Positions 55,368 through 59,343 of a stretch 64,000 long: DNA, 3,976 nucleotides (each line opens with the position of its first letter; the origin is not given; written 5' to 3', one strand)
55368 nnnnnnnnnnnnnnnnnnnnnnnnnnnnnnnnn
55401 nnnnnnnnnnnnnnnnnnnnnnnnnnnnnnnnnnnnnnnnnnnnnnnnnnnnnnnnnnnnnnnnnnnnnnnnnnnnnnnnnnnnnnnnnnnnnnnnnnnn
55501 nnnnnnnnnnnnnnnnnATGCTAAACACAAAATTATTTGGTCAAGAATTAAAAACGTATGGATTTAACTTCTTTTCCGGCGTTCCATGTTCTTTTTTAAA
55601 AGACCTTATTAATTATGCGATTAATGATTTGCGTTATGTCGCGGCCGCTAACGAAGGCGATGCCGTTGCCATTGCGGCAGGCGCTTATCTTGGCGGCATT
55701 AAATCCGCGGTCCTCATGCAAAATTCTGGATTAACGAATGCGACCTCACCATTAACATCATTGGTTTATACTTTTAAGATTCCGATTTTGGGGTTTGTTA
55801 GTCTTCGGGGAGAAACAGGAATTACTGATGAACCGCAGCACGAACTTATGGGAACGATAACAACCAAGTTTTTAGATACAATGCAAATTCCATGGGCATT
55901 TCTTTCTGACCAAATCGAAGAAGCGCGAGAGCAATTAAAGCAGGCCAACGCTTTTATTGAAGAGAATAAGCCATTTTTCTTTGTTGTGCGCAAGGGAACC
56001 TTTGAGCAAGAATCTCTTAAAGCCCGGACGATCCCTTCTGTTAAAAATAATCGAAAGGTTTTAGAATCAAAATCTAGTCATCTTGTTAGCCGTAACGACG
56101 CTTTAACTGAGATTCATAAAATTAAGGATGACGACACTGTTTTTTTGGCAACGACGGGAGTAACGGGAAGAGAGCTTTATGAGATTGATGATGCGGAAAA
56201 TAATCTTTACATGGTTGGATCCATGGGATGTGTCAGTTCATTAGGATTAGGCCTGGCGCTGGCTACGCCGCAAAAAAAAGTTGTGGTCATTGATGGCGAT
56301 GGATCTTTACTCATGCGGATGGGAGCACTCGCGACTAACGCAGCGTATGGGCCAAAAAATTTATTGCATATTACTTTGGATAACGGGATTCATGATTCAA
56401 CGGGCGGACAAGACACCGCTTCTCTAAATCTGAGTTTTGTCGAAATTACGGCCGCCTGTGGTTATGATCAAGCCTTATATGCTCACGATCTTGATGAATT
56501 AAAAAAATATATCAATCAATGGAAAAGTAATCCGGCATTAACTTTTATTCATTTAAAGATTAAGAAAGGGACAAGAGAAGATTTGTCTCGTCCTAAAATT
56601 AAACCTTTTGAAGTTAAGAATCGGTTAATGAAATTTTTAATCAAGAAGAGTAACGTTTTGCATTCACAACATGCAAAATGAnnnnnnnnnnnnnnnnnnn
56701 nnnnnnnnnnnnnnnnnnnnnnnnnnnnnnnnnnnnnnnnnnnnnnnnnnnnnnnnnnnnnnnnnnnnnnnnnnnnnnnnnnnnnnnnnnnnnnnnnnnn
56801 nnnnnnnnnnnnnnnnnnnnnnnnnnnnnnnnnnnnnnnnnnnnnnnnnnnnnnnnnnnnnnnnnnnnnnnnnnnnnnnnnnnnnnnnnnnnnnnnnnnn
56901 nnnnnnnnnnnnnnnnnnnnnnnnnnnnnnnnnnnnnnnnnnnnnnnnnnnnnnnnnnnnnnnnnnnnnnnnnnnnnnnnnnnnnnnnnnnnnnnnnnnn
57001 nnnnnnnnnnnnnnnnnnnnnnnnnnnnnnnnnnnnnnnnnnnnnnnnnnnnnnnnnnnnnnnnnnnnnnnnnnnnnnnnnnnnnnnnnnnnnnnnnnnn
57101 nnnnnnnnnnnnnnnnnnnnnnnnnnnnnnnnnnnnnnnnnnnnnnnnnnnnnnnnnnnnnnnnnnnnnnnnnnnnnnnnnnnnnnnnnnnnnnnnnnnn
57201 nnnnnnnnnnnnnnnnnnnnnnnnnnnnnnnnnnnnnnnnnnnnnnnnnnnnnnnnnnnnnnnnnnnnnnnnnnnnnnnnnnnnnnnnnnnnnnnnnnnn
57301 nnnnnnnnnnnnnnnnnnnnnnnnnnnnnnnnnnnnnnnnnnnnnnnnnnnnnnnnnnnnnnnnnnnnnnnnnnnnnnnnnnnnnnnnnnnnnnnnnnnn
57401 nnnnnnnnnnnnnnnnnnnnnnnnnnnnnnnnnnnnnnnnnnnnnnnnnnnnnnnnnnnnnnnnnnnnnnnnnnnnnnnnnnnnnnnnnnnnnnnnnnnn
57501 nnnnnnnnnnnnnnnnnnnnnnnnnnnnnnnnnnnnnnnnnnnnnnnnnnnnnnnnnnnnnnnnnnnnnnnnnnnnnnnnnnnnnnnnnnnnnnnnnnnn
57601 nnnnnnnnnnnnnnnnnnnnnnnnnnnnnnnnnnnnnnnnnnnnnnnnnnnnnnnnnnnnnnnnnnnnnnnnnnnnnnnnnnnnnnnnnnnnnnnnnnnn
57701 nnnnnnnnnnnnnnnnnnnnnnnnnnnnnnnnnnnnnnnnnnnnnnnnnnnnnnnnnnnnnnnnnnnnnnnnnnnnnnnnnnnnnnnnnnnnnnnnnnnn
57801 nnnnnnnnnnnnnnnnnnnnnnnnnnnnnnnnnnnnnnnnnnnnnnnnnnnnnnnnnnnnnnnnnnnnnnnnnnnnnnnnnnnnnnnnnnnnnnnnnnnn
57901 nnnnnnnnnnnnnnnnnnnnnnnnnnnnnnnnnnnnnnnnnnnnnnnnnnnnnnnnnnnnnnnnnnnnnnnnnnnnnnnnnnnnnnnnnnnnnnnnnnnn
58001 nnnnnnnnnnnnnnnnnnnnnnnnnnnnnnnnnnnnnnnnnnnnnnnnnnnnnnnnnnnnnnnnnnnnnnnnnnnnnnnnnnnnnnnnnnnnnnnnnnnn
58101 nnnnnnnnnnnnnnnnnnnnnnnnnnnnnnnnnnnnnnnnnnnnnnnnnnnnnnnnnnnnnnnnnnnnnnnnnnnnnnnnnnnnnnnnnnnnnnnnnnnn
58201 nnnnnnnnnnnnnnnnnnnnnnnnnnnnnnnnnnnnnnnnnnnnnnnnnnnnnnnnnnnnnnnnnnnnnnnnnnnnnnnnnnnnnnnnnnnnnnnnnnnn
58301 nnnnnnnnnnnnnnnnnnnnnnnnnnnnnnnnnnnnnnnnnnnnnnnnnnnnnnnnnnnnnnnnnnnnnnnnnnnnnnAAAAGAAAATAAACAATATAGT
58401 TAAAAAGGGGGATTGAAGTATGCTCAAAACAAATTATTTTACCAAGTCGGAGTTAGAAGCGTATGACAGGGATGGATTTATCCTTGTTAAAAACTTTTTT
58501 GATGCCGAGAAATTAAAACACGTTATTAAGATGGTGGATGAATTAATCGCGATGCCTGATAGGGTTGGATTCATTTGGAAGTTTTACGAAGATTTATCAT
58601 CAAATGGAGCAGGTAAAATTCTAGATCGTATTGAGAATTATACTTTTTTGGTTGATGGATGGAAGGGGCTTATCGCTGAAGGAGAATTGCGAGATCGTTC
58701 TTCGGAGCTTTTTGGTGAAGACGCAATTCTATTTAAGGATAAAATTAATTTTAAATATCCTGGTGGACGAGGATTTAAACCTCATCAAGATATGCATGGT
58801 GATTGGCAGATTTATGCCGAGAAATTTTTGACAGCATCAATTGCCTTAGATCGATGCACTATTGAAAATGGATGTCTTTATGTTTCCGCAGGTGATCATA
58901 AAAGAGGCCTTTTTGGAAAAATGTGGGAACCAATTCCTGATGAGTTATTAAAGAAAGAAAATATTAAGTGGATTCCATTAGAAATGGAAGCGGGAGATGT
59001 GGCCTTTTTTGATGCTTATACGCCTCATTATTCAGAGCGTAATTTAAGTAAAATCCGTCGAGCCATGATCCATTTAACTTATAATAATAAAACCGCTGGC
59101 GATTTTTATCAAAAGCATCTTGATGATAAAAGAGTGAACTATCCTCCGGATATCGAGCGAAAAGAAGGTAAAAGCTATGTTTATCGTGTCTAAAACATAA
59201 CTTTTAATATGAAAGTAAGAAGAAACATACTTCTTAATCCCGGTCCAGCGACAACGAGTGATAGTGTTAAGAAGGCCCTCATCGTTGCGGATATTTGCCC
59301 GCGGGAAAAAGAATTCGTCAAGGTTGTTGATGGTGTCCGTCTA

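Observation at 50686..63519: Compact phosphonate (AEP-type) cluster that also carries two B12-radical SAM enzymes, a PhyH dioxygenase and a CDP-alcohol phosphotransferase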

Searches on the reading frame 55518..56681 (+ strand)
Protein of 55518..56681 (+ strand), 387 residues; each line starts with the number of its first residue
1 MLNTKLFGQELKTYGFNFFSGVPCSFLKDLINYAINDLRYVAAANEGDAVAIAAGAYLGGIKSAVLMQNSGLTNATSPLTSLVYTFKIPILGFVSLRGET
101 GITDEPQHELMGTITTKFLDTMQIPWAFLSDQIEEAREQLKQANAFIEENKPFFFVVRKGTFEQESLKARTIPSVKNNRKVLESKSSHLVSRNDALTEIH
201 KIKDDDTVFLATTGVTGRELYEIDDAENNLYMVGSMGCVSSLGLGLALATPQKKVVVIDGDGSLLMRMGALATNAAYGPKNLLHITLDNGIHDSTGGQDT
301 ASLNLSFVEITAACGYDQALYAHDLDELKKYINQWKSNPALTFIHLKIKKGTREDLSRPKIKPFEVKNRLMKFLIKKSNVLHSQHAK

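Call 3: search_protein_families(library=pfam, proteins=[window:55518-56681:+], max_evalue=0.01)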
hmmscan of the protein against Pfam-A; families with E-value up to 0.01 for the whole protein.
window:55518-56681:+ (387 aa): 2 families
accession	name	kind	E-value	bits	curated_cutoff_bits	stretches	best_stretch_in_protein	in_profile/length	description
PF02775.26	TPP_enzyme_C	-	3.8e-15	56.4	21.9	1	231-345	25-150/151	Thiamine pyrophosphate enzyme, C-terminal TPP binding domain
PF02776.23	TPP_enzyme_N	-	2.1e-06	27.9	26.8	1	9-99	9-102/119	Thiamine pyrophosphate enzyme, N-terminal TPP binding domain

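Call 4: search_protein_families(library=ncbifam, proteins=[window:55518-56681:+], max_evalue=0.01)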
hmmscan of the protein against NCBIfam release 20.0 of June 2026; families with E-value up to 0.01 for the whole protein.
window:55518-56681:+ (387 aa): 35 families (the best 25 are shown)
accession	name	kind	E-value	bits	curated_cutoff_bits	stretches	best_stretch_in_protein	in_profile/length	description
TIGR03297.1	Ppyr-DeCO2ase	equivalog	3.3e-127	424.4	312.5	1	15-374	1-360/360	phosphonopyruvate decarboxylase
TIGR03846.1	sulfopy_beta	equivalog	2.5e-45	154.6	221.5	1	192-373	1-180/182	sulfopyruvate decarboxylase subunit beta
NF004813.0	PRK06163.1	equivalog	4.8e-35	121.1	240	1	183-374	6-196/202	hypothetical protein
TIGR03845.1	sulfopyru_alph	equivalog_domain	1.1e-26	93.6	147.95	1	9-154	6-152/160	sulfopyruvate decarboxylase subunit alpha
TIGR04377.1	myo_inos_iolD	equivalog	2.1e-08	33.3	715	1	179-290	380-495/616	3D-(3,5/4)-trihydroxycyclohexane-1,2-dione acylhydrolase (decyclizing)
TIGR03336.1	IOR_alpha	equivalog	9.6e-08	30.8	650.9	2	233-305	402-474/595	indolepyruvate ferredoxin oxidoreductase subunit alpha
NF005470.0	PRK07064.1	equivalog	1.6e-06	27.4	495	1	216-283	388-456/552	thiamine pyrophosphate-binding protein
NF006016.1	PRK08155.1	equivalog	2.4e-06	26.3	870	1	233-276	408-451/554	acetolactate synthase large subunit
NF006203.0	PRK08327.1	equivalog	2.4e-06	26.3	456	1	174-266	371-464/571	thiamine pyrophosphate-requiring protein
NF006052.0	PRK08199.1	subfamily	3.7e-06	25.5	539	1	233-291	414-471/559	thiamine pyrophosphate protein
NF005485.1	PRK07092.1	equivalog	8.5e-06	24.8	493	1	170-277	329-439/523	benzoylformate decarboxylase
NF005364.0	PRK06882.1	equivalog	8.7e-06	24.4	1083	1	232-289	419-475/574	acetolactate synthase 3 large subunit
TIGR00118.1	acolac_lg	equivalog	1.4e-05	23.8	538.35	1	188-290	359-465/557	biosynthetic-type acetolactate synthase large subunit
NF006377.0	PRK08611.1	equivalog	3.6e-05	22.5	742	1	184-277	353-451/576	pyruvate oxidase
NF006524.0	PRK08978.1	equivalog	0.00011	20.6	738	1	233-274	400-441/548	acetolactate synthase 2 catalytic subunit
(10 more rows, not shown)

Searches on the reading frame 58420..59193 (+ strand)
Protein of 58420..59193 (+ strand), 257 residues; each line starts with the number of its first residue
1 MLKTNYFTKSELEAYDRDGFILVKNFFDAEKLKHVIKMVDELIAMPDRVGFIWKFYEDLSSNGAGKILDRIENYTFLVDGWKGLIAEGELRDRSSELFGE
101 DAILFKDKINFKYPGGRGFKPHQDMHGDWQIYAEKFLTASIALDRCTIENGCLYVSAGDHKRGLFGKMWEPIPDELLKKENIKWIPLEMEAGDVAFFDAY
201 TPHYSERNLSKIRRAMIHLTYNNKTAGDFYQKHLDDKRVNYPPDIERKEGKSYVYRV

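Call 3: search_protein_families(library=pfam, proteins=[window:58420-59193:+], max_evalue=0.01)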
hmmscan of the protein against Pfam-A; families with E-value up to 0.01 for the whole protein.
window:58420-59193:+ (257 aa): 1 family
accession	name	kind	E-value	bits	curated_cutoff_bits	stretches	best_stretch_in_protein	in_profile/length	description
PF05721.19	PhyH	-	3.8e-26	93.1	22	1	15-215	1-212/213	Phytanoyl-CoA dioxygenase (PhyH)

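Call 4: search_protein_families(library=ncbifam, proteins=[window:58420-59193:+], max_evalue=0.01)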
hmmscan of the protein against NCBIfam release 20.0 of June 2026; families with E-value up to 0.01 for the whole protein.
window:58420-59193:+ (257 aa): 4 families
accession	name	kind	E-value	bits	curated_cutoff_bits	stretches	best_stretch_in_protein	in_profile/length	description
NF052437.1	MPhHdxlPhnYGIM8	equivalog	1.4e-40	139.4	500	1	7-241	5-233/260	methylphosphonate hydroxylase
TIGR02408.1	ectoine_ThpD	equivalog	7.9e-11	41.8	336.5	1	8-162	18-171/277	ectoine hydroxylase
TIGR01762.1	chlorin-enz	subfamily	5.4e-08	32.5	226.3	1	6-163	2-160/288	chlorinating enzyme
NF045813.1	DxPntBtaHylase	equivalog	0.00019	20.8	550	1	97-216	103-239/285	1-deoxypentalenic acid 11-beta-hydroxylase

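Call 41: search_solved_structures(query=window:58420-59193:+, max_evalue=0.001)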
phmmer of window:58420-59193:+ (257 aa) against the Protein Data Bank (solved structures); distinct sequences matched with E-value up to 0.001: 8.
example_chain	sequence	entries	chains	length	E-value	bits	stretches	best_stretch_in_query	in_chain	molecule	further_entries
4mhr_A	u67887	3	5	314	1.8e-07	34.1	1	11-164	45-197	Ectoine hydroxylase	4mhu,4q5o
2opw_A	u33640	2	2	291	2e-07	33.9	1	107-214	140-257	PHYHD1 protein | Phytanoyl-CoA dioxygenase domain-containing protein 1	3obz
3emr_A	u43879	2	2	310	2.4e-07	33.7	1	7-178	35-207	EctD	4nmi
9c9n_A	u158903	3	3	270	6.7e-07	32.2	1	4-221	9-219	Fe/2-OG dependent dioxygenase MysH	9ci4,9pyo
9pze_A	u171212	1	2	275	7.1e-07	32.1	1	4-221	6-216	Fe/2-OG dependent dioxygenase MysH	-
7e01_A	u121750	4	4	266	5.3e-06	29.3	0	191-223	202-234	Phytanoyl-CoA dioxygenase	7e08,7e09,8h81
7dzz_A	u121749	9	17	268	5.3e-06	29.3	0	191-223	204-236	Phytanoyl-CoA dioxygenase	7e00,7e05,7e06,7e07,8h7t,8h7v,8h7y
7dt0_A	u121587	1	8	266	5.5e-05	25.9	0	191-223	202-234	Phytanoyl-CoA dioxygenase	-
